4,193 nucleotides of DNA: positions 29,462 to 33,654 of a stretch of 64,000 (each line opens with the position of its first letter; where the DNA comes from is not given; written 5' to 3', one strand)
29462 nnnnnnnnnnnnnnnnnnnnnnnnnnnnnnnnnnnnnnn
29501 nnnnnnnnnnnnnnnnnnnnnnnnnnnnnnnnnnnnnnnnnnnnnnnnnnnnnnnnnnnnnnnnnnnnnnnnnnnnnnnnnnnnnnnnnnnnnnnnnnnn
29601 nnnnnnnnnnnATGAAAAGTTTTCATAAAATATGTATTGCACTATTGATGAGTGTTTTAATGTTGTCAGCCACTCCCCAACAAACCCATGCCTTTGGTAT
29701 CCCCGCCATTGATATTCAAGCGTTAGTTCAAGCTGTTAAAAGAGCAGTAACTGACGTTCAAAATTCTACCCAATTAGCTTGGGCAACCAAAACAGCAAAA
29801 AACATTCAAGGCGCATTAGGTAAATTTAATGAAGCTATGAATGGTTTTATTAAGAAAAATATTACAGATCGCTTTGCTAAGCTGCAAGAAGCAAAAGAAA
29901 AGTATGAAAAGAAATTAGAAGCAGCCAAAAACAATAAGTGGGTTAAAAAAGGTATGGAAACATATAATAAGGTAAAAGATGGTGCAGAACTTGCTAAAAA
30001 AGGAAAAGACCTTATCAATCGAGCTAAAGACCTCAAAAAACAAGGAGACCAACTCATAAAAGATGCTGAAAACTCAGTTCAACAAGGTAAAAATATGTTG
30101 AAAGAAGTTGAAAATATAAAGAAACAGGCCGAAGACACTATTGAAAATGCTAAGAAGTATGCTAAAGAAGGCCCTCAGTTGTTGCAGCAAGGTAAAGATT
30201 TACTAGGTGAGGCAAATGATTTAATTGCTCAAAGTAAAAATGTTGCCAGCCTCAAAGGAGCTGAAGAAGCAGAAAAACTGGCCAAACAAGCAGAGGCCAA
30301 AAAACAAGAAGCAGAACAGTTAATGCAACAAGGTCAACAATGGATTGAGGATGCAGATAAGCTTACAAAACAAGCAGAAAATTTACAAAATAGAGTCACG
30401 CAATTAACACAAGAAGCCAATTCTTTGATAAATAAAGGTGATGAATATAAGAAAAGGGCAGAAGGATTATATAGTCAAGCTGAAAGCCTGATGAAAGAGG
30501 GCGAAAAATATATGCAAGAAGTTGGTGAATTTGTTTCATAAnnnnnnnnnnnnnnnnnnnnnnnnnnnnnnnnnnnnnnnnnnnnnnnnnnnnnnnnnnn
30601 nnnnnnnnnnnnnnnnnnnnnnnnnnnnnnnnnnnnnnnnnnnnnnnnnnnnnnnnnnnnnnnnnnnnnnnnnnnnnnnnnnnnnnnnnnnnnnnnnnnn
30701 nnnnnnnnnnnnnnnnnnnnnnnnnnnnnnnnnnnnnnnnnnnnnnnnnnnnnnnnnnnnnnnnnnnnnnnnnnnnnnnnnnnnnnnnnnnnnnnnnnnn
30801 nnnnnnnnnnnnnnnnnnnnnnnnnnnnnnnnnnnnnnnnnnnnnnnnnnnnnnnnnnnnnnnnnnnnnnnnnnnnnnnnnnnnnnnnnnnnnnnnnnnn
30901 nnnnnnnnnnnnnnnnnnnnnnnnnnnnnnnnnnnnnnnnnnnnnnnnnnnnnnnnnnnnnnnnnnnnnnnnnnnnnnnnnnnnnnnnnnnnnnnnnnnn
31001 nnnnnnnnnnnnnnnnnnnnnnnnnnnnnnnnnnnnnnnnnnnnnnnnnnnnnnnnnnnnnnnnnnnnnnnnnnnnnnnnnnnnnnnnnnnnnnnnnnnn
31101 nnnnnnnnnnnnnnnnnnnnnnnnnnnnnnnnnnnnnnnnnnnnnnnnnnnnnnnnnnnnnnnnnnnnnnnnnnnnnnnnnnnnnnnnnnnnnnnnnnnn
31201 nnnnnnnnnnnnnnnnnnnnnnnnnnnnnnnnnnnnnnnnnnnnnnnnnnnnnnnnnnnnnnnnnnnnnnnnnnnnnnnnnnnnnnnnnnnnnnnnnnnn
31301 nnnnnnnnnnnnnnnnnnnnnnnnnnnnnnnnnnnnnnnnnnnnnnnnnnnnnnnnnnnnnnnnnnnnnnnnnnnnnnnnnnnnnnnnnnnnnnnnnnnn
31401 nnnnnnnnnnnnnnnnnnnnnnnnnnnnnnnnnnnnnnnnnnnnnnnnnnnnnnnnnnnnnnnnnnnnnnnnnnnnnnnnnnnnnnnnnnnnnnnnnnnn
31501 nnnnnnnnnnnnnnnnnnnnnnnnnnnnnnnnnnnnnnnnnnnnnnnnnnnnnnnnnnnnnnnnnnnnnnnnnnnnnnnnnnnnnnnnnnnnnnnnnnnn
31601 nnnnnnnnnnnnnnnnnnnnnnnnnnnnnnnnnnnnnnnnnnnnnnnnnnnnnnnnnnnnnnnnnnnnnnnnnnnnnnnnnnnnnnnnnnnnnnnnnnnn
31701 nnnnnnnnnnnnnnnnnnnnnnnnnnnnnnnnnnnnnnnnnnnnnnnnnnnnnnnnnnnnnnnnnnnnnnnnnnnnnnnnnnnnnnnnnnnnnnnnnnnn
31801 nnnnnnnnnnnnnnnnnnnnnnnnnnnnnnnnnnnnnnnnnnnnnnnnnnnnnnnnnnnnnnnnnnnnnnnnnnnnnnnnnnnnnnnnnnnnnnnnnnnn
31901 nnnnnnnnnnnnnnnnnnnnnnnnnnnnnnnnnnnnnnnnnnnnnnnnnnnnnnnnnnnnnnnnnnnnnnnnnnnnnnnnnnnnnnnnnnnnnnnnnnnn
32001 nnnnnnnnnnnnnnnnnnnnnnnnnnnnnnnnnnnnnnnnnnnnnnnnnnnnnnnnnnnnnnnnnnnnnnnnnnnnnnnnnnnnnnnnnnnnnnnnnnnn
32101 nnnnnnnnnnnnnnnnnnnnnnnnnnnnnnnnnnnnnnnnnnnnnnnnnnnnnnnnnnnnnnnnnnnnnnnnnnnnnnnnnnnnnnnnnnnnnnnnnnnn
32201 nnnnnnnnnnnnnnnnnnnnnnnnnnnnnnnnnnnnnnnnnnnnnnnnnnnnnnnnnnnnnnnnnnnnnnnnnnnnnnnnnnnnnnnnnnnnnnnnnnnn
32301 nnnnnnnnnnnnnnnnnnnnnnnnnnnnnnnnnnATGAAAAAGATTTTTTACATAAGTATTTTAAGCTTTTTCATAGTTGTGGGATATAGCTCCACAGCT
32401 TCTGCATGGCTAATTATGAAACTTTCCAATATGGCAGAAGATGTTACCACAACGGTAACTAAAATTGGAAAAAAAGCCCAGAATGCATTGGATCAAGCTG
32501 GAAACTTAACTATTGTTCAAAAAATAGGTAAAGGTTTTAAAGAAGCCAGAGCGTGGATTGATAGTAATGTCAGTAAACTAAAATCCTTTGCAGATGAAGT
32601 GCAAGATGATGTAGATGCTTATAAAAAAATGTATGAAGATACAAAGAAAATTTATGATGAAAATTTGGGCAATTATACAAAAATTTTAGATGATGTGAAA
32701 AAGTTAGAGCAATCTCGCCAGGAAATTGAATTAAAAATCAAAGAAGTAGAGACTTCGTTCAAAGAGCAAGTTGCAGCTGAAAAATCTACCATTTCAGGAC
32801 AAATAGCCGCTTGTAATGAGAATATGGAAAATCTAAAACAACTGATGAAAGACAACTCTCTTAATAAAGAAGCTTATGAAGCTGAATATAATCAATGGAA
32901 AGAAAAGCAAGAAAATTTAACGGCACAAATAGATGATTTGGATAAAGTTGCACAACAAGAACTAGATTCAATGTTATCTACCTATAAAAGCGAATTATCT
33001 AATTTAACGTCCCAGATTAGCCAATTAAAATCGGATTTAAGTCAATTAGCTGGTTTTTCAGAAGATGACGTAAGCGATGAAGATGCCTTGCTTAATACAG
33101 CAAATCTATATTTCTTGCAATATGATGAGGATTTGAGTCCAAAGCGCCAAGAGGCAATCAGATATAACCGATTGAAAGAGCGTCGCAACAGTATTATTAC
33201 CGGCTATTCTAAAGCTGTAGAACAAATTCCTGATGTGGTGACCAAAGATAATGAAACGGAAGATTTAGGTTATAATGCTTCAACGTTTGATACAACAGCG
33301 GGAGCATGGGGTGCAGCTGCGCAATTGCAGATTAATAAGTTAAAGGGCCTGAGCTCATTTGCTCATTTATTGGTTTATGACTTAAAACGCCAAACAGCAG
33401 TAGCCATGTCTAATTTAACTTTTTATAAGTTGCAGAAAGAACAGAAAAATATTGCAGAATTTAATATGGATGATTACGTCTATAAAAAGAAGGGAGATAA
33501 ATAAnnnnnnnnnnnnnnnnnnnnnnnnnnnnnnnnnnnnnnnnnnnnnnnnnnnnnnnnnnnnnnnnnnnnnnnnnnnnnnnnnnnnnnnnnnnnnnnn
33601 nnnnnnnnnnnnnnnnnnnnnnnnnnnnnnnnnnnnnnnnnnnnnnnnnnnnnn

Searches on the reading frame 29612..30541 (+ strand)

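Call 8: search_protein_families(library=pfam, proteins=[window:29612-30541:+], max_evalue=0.01)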
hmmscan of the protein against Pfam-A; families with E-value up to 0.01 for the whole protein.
window:29612-30541:+ (309 aa): 3 families
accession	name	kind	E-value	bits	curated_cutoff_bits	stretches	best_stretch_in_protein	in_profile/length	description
PF04010.18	DUF357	-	0.002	18.5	29.4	0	158-195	12-49/73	Protein of unknown function (DUF357)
PF15390.12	WDCP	-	0.0087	14.9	25.3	0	112-288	443-615/694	WD repeat and coiled-coil-containing protein family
PF11155.13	DUF2935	-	0.0089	17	24.4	0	127-194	25-95/121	Domain of unknown function (DUF2935)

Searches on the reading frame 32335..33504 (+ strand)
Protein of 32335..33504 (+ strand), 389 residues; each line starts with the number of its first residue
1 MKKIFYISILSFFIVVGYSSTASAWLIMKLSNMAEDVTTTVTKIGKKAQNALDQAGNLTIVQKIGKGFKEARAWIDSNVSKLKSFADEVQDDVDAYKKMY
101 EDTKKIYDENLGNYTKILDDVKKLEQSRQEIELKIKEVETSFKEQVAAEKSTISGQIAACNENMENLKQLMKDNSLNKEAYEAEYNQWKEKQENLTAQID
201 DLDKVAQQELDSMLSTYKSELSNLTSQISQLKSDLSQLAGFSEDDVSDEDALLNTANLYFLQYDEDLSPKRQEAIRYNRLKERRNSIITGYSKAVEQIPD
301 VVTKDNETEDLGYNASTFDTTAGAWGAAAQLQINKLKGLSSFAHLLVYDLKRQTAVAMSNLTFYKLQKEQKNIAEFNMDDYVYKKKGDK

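Call 7: search_protein_families(library=pfam, proteins=[window:32335-33504:+], max_evalue=0.01)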
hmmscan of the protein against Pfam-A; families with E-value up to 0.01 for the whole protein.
window:32335-33504:+ (389 aa): 2 families
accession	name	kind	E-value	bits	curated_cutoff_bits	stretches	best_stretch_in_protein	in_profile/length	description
PF07889.17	DUF1664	-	0.00071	20.1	34.6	0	60-140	42-122/124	Protein of unknown function (DUF1664)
PF04513.17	Baculo_PEP_C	-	0.0037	17.8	38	0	146-249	25-126/140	Baculovirus polyhedron envelope protein, PEP, C terminus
